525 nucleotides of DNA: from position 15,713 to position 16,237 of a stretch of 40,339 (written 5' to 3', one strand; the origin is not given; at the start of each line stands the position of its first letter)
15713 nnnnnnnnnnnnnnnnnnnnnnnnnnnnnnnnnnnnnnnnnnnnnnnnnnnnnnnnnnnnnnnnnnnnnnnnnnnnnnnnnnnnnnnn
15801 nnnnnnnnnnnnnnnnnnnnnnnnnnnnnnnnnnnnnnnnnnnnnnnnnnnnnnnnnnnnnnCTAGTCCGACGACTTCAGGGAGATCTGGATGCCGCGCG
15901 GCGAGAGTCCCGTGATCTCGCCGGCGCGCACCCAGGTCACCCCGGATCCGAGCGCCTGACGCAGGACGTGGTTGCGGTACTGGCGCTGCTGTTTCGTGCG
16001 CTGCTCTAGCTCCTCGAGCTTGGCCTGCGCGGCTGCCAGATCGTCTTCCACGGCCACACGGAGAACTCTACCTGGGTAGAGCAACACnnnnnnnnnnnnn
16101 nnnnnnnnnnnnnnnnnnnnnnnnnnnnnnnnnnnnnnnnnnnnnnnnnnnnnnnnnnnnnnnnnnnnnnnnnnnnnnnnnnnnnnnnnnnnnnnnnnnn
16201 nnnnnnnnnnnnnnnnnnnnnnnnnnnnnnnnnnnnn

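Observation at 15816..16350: Reverse-oriented cassette with its own palindromic operator, inserted into a truncated HTH gene just upstream of the late operon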

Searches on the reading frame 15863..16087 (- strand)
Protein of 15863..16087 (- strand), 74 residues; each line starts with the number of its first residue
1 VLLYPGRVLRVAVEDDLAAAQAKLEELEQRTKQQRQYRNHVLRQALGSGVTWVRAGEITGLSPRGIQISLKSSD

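Call 6: search_protein_families(library=pfam, proteins=[window:15863-16087:-], max_evalue=1)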
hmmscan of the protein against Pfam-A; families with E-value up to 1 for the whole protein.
window:15863-16087:- (74 aa): 2 families
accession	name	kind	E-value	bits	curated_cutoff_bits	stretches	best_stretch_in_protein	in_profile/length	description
PF19466.4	DUF6003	-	0.0022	18.2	35.4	1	19-67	88-136/140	Family of unknown function (DUF6003)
PF16918.11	PknG_TPR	-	0.059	12.6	27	1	12-57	248-289/340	Protein kinase G tetratricopeptide repeat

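Call 7: search_protein_families(library=phrogs, proteins=[window:15863-16087:-], max_evalue=1)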
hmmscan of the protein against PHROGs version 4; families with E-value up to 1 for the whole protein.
window:15863-16087:- (74 aa): 5 families
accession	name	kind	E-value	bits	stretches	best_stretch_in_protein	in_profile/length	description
phrog_10427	-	unknown function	0.0054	17.6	1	8-72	65-131/152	-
phrog_3956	-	unknown function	0.012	15.7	1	12-55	312-364/585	-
phrog_13678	-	unknown function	0.02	15.5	1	8-44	134-170/300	-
phrog_25035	-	unknown function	0.19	12.9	1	4-32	26-57/86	-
phrog_31483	-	unknown function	0.23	12.5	1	9-36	14-41/74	-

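Call 10: find_related_loci(query=window:15863-16087:-, collection=viral_contigs, flank=6000)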
Query window:15863-16087:- (74 aa) in viral_contigs; peptide patterns used: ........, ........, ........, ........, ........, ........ (x = any residue, [..] = any of these).
45 stretches matched a pattern; 4 encode a relative of the query (tblastn E <= 1e-3); 4 distinct loci.
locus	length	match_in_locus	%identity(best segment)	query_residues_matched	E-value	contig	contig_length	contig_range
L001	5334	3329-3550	95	1-74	9e-45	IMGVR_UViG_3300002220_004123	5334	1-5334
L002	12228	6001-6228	68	3-74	3e-31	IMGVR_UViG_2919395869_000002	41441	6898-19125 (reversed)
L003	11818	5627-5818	73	11-74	4e-30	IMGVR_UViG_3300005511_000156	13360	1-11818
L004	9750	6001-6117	69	32-70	1e-15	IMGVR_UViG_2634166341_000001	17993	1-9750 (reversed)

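Call 14: search_dna_similar(query=window:15863-16087:-, collection=phages, mode=protein, max_evalue=0.01, max_rows=40)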
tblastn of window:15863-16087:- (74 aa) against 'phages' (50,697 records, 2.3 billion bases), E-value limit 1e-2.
No match.

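Call 15: find_related_loci(query=window:15863-16087:-, collection=genome_contigs, flank=6000)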
Query window:15863-16087:- (74 aa) in genome_contigs; peptide patterns used: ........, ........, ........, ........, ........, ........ (x = any residue, [..] = any of these).
600 stretches matched a pattern (row limit reached: there are more); 2 encode a relative of the query (tblastn E <= 1e-3); 2 distinct loci.
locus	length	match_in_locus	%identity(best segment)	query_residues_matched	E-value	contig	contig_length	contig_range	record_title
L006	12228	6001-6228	68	3-74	2e-31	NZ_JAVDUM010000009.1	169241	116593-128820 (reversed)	Microbacterium resistens strain 2980 Ga0466814_09, whole genome shotgun sequence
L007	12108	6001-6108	62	11-49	4e-6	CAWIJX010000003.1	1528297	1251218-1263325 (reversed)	MAG: uncultured Phycisphaerales bacterium isolate MFD03726.bin.2.35 genome assembly, contig: contig_12868, whole genome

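Call 16: find_homologous_proteins(query=window:15863-16087:-, max_evalue=0.01)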
Query window:15863-16087:- (74 aa): 15 proteins with E <= 0.01 among 24 candidates.
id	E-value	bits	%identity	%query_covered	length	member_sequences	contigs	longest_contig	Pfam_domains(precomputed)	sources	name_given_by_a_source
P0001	3.6e-32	127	100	86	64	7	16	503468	-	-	-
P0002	5.0e-25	104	80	86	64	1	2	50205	-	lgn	-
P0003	3.3e-24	101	77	86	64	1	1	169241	-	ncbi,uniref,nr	ncbi:phosphopantetheinyl transferase [Microbacterium resistens]|uniref:Phosphopantetheinyl transfera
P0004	1.9e-23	99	80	82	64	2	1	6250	-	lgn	-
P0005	1.9e-23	99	80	82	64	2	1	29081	-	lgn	-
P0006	2.1e-23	99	77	86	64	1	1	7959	-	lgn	-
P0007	4.4e-23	98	73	86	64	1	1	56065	-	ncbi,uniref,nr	ncbi:hypothetical protein G3H63_09230 [Microbacterium resistens]|uniref:hypothetical protein n=1 Tax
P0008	5.6e-23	98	72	86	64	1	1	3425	-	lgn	-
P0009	6.6e-23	97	75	82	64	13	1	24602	-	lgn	-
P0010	8.6e-23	97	77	86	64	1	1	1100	-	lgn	-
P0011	1.1e-22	97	67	95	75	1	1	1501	-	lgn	-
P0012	2.0e-22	96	75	86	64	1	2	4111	-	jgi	jgi:hypothetical protein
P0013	1.1e-21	94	70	86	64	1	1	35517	-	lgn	-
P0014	1.4e-21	93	72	86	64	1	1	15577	-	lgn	-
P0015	2.7e-20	89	69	86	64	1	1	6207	-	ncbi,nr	ncbi:hypothetical protein PFZ55_52550 [Streptomyces sp. MS2A]|nr:hypothetical protein [Streptomyces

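Call 18: find_encoding_contigs(protein=P0001, flank=4000, max_places=6)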
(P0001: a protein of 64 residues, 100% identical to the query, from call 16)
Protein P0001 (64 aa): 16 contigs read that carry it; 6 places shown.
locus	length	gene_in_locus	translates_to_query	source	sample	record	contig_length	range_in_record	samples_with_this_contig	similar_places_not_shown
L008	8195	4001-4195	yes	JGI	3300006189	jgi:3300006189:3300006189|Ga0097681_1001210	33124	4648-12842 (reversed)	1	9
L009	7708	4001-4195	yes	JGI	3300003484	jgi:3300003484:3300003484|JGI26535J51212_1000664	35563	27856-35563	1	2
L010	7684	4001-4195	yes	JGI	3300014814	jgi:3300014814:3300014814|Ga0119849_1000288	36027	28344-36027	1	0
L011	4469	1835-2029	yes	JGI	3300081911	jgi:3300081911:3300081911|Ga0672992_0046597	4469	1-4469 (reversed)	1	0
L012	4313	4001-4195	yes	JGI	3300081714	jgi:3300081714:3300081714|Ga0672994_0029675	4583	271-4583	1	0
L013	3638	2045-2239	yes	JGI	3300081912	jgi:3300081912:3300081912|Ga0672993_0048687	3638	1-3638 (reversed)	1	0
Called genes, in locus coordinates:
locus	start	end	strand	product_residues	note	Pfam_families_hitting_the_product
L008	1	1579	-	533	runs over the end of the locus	PF05133:SPP1_portal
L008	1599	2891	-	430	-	PF03237:Terminase_6N, PF04466:Terminase_3 (weak)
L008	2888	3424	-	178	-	-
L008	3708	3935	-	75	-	-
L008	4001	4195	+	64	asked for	-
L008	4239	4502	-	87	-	-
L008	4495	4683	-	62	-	-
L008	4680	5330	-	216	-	-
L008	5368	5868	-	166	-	-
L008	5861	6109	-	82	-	-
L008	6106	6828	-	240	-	-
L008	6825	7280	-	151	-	-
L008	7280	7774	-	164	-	PF00436:SSB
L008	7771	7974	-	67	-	-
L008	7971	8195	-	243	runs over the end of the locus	-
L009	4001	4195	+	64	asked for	-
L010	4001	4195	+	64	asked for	-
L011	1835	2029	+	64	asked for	-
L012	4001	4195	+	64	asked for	-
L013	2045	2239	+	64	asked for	-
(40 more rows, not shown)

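Call 19: find_encoding_contigs(protein=P0002, flank=3500, max_places=2)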
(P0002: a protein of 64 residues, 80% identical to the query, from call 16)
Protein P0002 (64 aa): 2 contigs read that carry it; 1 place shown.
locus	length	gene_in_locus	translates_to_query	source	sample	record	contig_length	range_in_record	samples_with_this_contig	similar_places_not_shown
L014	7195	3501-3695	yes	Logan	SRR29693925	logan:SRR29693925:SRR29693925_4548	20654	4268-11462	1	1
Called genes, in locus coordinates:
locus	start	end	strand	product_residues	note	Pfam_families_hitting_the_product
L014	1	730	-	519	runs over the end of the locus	-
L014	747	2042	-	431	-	PF03237:Terminase_6N, PF04466:Terminase_3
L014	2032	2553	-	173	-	PF02796:HTH_7 (weak)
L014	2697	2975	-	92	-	-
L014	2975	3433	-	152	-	-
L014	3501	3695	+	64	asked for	-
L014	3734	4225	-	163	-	PF23886:DUF7239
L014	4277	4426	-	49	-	-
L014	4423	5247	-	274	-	-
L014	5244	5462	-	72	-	-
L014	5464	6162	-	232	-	-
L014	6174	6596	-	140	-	PF00436:SSB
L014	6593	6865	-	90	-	PF00462:Glutaredoxin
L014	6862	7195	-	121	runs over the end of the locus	PF13384:HTH_23 (faint)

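Call 20: find_encoding_contigs(protein=P0007, flank=3500, max_places=2)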
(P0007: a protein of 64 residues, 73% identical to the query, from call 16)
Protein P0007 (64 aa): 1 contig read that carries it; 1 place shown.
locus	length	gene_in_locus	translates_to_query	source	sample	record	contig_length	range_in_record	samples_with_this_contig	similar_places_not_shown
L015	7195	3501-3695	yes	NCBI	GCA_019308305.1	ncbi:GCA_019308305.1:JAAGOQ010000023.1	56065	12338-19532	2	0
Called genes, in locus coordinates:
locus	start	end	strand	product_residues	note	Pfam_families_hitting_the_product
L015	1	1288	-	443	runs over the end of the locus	PF03237:Terminase_6N, PF04466:Terminase_3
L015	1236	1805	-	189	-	PF02796:HTH_7 (weak)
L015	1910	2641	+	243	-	-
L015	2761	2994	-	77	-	PF12728:HTH_17 (weak)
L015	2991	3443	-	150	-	PF10544:T5orf172 (weak), PF13455:MUG113 (weak)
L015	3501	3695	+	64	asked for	-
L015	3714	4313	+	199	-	-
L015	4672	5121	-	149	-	-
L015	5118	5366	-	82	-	-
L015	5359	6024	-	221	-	-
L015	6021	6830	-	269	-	-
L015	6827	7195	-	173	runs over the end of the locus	-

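Call 21: find_encoding_contigs(protein=P0013, flank=3500, max_places=2)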
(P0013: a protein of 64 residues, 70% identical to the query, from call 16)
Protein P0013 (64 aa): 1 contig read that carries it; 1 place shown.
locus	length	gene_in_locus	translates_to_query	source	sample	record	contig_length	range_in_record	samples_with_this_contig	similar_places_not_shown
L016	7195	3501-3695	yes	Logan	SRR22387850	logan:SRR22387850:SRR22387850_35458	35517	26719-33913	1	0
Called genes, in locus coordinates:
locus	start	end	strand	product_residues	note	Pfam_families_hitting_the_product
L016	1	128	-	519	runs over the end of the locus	-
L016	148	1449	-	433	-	PF03237:Terminase_6N, PF04466:Terminase_3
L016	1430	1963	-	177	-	PF13936:HTH_38 (weak), PF13384:HTH_23 (faint)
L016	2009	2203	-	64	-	-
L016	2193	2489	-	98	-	PF20137:BubE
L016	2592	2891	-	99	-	-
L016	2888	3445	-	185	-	PF13455:MUG113 (faint)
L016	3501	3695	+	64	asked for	-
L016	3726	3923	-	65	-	-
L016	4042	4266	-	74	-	-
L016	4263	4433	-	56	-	-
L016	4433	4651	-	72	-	-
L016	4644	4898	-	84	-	-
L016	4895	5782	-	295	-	-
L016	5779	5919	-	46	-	-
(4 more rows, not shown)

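Call 22: find_encoding_contigs(protein=P0005, flank=3500, max_places=2)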
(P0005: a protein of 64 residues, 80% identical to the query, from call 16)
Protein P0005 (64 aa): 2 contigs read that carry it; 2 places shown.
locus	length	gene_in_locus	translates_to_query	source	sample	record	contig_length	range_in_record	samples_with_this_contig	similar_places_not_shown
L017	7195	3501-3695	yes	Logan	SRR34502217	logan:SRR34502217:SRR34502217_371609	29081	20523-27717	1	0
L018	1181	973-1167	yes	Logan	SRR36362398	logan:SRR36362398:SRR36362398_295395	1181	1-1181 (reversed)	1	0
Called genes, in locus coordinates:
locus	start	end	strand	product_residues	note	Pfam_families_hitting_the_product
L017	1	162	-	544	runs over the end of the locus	-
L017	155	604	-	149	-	-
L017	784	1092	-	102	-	-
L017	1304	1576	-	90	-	-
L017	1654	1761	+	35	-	-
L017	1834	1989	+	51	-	-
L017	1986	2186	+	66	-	-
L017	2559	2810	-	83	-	-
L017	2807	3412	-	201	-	PF10544:T5orf172 (weak), PF13455:MUG113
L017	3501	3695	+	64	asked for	-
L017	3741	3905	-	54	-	-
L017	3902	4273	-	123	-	PF14216:DUF4326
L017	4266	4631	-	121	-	-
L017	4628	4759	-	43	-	-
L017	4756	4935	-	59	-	-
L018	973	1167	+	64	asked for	-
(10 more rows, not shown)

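Call 31: predict_structure(alignment_id=A1)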
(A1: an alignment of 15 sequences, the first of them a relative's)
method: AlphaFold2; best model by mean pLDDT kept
length: 64 residues; sequences in the alignment: 15
mean_pLDDT: 88.6   pTM: 0.64
mean pLDDT of the five models: 88.6, 86.4, 79.7, 79.0, 76.1
residues with pLDDT >= 90: 47; 70-90: 13; 50-70: 3; < 50: 1
segments of 3 or more residues with pLDDT < 50: none
pLDDT, mean of each block of 10 residues (from residue 1): 82 93 92 92 92 90 66
secondary structure, 60 per line:
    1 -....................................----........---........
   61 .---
elements in order: H2-37 H42-49 H53-61

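Call 33: search_protein_representatives(alignment_id=A1)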
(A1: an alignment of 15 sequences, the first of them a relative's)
Query: 15 sequences, 64 profile positions. Proteins with E-value up to 0.001 (for the whole library): 57; up to 1e-10: 7; up to 1e-30: 1. The best 57 are listed.
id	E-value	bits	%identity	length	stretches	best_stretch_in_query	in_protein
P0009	4.4e-39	148.3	-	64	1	1-64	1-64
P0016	5.8e-23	96.6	-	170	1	3-64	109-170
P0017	1.5e-21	92.1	-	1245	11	32-63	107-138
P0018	1.1e-20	89.3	-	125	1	1-62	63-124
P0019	1.0e-14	70.2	-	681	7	38-63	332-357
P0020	2.3e-14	69.1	-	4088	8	36-63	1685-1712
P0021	5.8e-12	61.4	-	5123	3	34-63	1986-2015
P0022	1.5e-10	56.8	-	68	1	4-60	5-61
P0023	1.8e-10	56.6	-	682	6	33-64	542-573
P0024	5.3e-09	51.9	-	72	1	2-63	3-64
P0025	6.5e-09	51.6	-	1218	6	36-64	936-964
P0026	1.1e-08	50.9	-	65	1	4-56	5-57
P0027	1.2e-08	50.7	-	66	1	1-61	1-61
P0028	2.7e-08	49.7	-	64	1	1-61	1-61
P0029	4.3e-08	49.0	-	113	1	4-61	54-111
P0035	2.6e-07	46.5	-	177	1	7-61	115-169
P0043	1.3e-05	41.1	-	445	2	5-55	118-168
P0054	5.5e-05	39.1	-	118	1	5-61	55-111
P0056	7.9e-05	38.5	-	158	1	7-61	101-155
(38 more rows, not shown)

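Call 35: fold_search(model_id=the predicted structure, library=pdb)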
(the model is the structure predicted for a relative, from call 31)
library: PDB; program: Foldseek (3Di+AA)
matches with E <= 10: 406; with E <= 0.001: 0
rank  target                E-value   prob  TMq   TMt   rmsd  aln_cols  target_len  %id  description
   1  4ev0_A                9.7e-01  0.35  0.44  0.19   4.2        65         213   20  Crystal Structure of Thermus thermophilus Catabolite Activator Protein (released 2012-06-20)
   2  2gm4_A                1.2e+00  0.41  0.46  0.19  10.4        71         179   15  An activated, tetrameric gamma-delta resolvase: Hin chimaera bound to cleaved DNA (released 2006-06-27)
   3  2cg4_A                1.3e+00  0.38  0.39  0.19   2.8        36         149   19  Structure of E.coli AsnC (released 2006-04-04)
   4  3kor_B                1.4e+00  0.47  0.54  0.36   7.9        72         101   21  Crystal structure of a putative Trp repressor from Staphylococcus aureus (released 2010-11-17)
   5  2r0q_D                1.4e+00  0.80  0.51  0.19   1.6        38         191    8  Crystal structure of a serine recombinase- DNA regulatory complex (released 2008-04-01)
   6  2ev0_A                1.4e+00  0.28  0.37  0.22   4.0        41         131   10  Bacillus subtilis manganese transport regulator (MNTR) bound to cadmium (released 2006-03-07)
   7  3ulq_B                1.5e+00  0.80  0.50  0.54   1.2        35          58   31  Crystal Structure of the Anti-Activator RapF Complexed with the Response Regulator ComA DNA Binding Domain (released 2012-01-04)
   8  7bhy_C                1.7e+00  0.57  0.51  0.57   2.5        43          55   14  DNA-binding domain of DeoR in complex with the DNA operator (released 2021-11-10)
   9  7bhy_A                1.7e+00  0.57  0.52  0.57   2.5        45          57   13  DNA-binding domain of DeoR in complex with the DNA operator (released 2021-11-10)
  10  1gdt_A                1.7e+00  0.38  0.49  0.18  10.0        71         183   14  CRYSTAL STRUCTURE OF A SITE-SPECIFIC RECOMBINASE, GAMMA-DELTA RESOLVASE COMPLEXED WITH A 34 BP CLEAVAGE SITE (released 1996-04-03)
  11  2p6t_F                1.7e+00  0.35  0.39  0.18   2.6        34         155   29  CRYSTAL STRUCTURE OF TRANSCRIPTIONAL REGULATOR NMB0573 and L-LEUCINE COMPLEX FROM NEISSERIA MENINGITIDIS (released 2007-04-03)
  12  3kln_B                1.8e+00  0.77  0.49  0.16   1.2        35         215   20  Vibrio cholerae VpsT (released 2010-02-09)
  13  2p6t_B                1.8e+00  0.60  0.45  0.20   1.7        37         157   27  CRYSTAL STRUCTURE OF TRANSCRIPTIONAL REGULATOR NMB0573 and L-LEUCINE COMPLEX FROM NEISSERIA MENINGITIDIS (released 2007-04-03)
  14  5yi3_B                1.8e+00  0.38  0.40  0.20   2.8        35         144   23  Structure of Lactococcus lactis ZitR, C30S mutant in complex with DNA (released 2017-12-06)
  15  6fi9_A                1.8e+00  0.35  0.40  0.20   2.8        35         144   26  Crystal Structure of a zinc-responsive MarR family member, Lactococcus lactis ZitR (released 2019-02-20)
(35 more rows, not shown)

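Call 38: search_protein_families(library=ncbifam, proteins=[window:15863-16057:-], max_evalue=1)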
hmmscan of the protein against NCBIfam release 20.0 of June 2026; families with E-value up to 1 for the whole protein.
window:15863-16057:- (64 aa): 2 families
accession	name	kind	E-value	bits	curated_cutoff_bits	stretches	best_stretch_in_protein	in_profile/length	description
NF005401.0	PRK06948.1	subfamily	0.094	11.3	906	1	7-48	40-81/604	ribonucleotide reductase-like protein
NF033782.1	lipoprot_Omp28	subfamily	0.1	11.8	150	1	3-36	178-207/264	Omp28 family outer membrane lipoprotein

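Call 41: search_solved_structures(query=A2, max_evalue=10)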
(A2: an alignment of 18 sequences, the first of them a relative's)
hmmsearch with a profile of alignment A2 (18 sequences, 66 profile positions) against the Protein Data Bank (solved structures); distinct sequences matched with E-value up to 10: 10.
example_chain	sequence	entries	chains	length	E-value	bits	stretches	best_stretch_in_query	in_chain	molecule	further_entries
8vd6_A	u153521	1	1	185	4.8e-07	32.5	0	31-58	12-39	CAP REPEAT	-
3t7c_A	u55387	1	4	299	0.18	14.6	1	1-42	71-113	Carveol dehydrogenase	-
4h8n_A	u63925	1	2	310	0.36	13.7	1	33-54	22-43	Conjugated polyketone reductase C2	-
3vxg_A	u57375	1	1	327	0.36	13.6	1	33-54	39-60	Conjugated polyketone reductase C2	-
6p2o_A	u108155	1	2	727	0.54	13.1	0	30-57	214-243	Xyloglucanase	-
9db6_A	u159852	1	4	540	0.97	12.3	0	24-43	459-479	BNR/Asp-box repeat protein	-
1wo8_A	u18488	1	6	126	1.1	12.1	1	36-53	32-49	methylglyoxal synthase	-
3ulq_B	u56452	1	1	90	1.4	11.8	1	21-63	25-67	Transcriptional regulatory protein ComA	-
3nr7_A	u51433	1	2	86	6.9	9.5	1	13-35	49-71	DNA-binding protein H-NS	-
4wls_A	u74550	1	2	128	7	9.5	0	11-35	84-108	HTH-type transcriptional regulator CueR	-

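Call 50: search_protein_families(library=pfam, proteins=[P0016, P0029, P0035, P0054, P0056, P0043, L002:5506-5973:-, L003:5818-6228:-], max_evalue=0.1)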
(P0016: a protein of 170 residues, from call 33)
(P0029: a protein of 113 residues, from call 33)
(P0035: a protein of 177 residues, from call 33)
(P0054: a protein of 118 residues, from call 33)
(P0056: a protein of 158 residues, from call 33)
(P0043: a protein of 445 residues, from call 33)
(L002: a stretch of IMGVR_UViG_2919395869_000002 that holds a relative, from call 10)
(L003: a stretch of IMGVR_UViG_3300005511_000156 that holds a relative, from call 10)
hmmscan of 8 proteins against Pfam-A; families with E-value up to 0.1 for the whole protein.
P0016 (170 aa): 4 families
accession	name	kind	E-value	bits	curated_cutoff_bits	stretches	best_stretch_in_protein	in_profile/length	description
PF01541.30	GIY-YIG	-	3.6e-05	24.4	22.6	1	6-37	3-34/78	GIY-YIG catalytic domain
PF19466.4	DUF6003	-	0.002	18.4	35.4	1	115-163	85-136/140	Family of unknown function (DUF6003)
PF07743.18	HSCB_C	-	0.038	14.8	22.1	0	116-153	22-58/74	HSCB C-terminal oligomerisation domain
PF10544.15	T5orf172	-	0.086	13.8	20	0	18-72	16-75/101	T5orf172 domain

P0029 (113 aa): 1 family
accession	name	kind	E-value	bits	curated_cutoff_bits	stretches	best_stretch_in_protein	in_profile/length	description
PF19466.4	DUF6003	-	0.0001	22.5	35.4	1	74-109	103-138/140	Family of unknown function (DUF6003)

P0035 (177 aa): 2 families
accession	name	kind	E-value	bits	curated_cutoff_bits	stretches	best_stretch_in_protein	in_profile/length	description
PF01541.30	GIY-YIG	-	6.5e-08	33.2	22.6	1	5-75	2-78/78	GIY-YIG catalytic domain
PF16755.11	Beta-prop_NUP159_NUP214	-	0.059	13.1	29.6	1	13-148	20-150/366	NUP159/214 beta propeller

P0054 (118 aa): 2 families
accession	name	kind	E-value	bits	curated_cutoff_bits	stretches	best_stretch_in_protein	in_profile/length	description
PF15025.12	C5orf34-like_N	-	0.039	14.4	27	0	23-66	6-49/70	C5orf34-like, N-terminal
PF16722.10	SAPIS-gp6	-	0.072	14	27.4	0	51-88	33-68/72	Pathogenicity island protein gp6 in Staphylococcus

P0056 (158 aa): 1 family
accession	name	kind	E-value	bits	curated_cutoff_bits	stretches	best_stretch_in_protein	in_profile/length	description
PF01541.30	GIY-YIG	-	1.9e-06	28.5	22.6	1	6-41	2-37/78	GIY-YIG catalytic domain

P0043 (445 aa): 0 families

L002:5506-5973:- (155 aa): 4 families
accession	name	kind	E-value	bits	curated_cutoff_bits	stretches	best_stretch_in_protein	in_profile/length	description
PF13455.12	MUG113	-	1.7e-05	25.8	22.3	1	65-122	1-68/73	Meiotically up-regulated gene 113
PF10544.15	T5orf172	-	3.7e-05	24.6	20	1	60-125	11-98/101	T5orf172 domain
PF10977.13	DUF2797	-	0.036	14.3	25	1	2-71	24-87/227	Protein of unknown function (DUF2797)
PF10028.14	DUF2270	-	0.051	13.6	25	1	89-149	64-123/184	Predicted integral membrane protein (DUF2270)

L003:5818-6228:- (136 aa): 0 families

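Call 54: search_dna_similar(query=P0027, collection=phages, mode=protein, max_evalue=0.001, max_rows=25)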
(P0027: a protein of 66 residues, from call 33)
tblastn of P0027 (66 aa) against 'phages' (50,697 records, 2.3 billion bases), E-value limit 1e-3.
No match.

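Call 55: search_dna_similar(query=P0024, collection=phages, mode=protein, max_evalue=0.001, max_rows=25)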
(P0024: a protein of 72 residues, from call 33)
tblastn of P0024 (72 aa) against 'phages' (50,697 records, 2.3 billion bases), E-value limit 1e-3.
No match.

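Call 66: find_encoding_contigs(protein=P0009, flank=2500, max_places=1)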
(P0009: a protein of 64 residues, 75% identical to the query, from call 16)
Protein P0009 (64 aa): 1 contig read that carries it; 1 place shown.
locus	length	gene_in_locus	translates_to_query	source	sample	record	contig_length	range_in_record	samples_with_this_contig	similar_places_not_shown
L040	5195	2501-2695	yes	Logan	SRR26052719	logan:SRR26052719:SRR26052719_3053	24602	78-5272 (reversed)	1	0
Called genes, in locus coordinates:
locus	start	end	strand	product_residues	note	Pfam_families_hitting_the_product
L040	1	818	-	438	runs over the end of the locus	PF04466:Terminase_3, PF03237:Terminase_6N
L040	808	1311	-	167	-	-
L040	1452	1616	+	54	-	-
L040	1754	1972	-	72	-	PF12728:HTH_17 (weak)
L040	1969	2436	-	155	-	-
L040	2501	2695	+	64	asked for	-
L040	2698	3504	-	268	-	-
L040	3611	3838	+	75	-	-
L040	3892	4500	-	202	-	-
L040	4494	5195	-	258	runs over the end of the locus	?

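Call 67: find_encoding_contigs(protein=P0014, flank=2500, max_places=1)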
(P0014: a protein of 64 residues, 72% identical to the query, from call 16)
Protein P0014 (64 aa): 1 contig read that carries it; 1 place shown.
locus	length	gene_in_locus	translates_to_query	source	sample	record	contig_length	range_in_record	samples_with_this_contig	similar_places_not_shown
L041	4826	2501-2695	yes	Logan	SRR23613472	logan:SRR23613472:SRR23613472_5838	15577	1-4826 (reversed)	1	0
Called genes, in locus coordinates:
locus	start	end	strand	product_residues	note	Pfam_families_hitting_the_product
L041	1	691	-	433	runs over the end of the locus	PF03237:Terminase_6N, PF04466:Terminase_3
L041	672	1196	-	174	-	PF02796:HTH_7 (weak), PF13384:HTH_23 (faint)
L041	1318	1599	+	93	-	-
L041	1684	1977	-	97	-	PF12728:HTH_17 (weak)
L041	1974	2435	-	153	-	-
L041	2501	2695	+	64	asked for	-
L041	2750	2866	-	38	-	-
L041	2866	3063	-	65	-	-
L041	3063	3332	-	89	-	-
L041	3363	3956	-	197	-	-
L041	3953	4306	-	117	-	-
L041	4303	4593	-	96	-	-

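Call 68: find_encoding_contigs(protein=P0015, flank=2500, max_places=1)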
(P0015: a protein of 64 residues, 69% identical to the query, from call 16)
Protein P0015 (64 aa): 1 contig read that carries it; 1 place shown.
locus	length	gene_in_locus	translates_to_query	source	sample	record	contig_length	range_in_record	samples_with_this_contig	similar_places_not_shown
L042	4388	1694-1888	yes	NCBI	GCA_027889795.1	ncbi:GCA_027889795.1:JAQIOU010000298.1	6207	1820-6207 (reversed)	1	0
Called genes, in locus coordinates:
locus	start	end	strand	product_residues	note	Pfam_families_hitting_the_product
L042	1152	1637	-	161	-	-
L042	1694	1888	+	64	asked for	-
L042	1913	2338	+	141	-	-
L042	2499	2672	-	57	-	-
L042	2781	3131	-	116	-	-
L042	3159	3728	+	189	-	-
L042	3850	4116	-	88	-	-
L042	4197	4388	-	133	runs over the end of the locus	PF00903:Glyoxalase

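Call 69: find_encoding_contigs(protein=P0006, flank=2500, max_places=1)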
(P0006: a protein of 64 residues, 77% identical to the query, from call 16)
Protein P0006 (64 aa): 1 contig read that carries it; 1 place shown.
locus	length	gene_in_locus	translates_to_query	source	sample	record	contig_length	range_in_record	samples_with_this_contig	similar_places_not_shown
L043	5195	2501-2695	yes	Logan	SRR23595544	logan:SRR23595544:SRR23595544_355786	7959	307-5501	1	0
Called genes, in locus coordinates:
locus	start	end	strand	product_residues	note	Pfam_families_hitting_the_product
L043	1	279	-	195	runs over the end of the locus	?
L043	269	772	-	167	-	PF13936:HTH_38 (weak)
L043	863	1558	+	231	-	-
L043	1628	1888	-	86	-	PF12728:HTH_17 (weak)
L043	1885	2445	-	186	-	PF13455:MUG113 (weak)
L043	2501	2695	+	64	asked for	-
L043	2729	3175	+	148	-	-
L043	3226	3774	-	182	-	-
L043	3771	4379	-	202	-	-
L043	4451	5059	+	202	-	-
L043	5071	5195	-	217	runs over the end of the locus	-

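Call 70: find_encoding_contigs(protein=P0012, flank=2500, max_places=1)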
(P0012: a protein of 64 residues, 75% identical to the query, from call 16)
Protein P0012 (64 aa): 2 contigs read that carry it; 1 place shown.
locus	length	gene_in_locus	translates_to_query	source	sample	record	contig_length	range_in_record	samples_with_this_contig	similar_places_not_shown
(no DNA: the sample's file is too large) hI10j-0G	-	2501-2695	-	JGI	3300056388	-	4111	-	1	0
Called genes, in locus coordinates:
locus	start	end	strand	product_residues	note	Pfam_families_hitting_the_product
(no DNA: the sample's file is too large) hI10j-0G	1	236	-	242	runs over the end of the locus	-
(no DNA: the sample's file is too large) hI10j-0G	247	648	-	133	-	-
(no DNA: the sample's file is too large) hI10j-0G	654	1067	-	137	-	-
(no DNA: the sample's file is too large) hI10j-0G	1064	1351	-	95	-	-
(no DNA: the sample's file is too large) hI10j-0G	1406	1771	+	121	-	-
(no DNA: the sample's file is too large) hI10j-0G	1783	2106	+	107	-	-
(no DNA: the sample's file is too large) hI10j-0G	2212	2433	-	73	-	-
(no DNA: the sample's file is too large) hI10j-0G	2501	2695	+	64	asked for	-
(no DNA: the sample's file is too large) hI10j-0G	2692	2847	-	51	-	-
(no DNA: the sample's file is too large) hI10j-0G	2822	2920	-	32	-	-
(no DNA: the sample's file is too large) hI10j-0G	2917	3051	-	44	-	-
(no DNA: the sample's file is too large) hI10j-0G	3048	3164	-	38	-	-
